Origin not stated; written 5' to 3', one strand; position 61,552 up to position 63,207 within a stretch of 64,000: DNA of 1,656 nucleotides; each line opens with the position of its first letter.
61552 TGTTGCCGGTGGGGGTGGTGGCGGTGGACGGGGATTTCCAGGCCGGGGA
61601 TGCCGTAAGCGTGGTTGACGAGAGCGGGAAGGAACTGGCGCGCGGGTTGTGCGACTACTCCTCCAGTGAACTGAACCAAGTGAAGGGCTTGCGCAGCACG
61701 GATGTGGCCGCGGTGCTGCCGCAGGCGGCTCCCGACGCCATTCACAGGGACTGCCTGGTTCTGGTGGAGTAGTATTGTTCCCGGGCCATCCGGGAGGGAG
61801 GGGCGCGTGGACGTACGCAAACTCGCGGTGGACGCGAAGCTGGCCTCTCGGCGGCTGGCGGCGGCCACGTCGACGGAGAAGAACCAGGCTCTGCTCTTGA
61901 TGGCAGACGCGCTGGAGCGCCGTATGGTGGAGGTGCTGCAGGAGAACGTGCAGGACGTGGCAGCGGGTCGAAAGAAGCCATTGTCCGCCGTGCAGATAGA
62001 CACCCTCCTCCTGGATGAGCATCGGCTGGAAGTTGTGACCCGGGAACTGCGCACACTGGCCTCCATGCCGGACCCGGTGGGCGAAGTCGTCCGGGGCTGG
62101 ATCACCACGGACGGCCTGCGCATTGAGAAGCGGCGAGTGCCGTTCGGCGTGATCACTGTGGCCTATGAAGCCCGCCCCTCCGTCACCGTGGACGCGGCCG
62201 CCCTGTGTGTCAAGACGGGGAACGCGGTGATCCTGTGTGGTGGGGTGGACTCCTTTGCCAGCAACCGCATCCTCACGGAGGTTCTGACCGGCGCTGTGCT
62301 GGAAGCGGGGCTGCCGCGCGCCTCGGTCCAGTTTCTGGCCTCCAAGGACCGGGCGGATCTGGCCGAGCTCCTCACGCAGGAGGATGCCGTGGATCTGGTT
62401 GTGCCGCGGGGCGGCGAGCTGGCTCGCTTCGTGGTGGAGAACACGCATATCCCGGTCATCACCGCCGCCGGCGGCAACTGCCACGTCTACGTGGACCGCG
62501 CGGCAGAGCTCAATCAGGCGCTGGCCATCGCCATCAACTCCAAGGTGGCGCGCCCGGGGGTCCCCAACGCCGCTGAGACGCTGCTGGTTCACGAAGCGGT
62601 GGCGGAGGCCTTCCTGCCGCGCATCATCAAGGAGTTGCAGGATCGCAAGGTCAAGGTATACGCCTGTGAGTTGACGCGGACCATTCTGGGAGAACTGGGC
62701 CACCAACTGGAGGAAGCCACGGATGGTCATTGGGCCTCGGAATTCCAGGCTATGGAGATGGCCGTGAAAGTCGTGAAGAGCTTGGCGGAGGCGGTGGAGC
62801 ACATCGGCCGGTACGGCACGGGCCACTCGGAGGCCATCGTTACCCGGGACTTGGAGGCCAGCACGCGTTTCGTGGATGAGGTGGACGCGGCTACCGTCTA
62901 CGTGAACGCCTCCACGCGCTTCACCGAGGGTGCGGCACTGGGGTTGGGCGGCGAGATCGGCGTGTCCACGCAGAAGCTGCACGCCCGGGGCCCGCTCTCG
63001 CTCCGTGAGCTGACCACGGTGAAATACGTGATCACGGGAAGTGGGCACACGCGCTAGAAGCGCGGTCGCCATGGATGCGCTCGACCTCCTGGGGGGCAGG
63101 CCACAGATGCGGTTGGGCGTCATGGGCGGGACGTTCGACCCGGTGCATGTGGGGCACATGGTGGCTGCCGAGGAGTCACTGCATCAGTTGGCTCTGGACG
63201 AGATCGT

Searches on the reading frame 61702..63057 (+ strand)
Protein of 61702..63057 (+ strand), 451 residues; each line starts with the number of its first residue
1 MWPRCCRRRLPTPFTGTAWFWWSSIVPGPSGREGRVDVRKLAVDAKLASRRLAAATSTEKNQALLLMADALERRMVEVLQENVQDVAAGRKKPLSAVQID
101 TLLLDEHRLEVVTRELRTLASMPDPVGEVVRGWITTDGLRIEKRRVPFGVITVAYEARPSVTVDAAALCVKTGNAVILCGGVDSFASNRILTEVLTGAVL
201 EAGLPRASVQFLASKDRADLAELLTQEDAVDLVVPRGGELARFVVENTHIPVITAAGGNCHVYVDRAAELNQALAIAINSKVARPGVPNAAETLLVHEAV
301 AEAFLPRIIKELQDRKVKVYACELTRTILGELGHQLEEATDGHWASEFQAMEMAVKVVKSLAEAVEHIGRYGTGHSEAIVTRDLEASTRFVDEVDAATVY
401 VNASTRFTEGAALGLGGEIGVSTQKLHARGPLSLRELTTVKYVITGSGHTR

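Call 50: search_protein_families(library=pfam, proteins=[window:61702-63057:+], max_evalue=0.00001)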
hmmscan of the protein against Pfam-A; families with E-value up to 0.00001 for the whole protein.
window:61702-63057:+ (451 aa): 1 family
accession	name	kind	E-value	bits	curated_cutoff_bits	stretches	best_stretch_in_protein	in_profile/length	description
PF00171.27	Aldedh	-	1.2e-19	70.7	23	1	35-317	28-298/461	Aldehyde dehydrogenase family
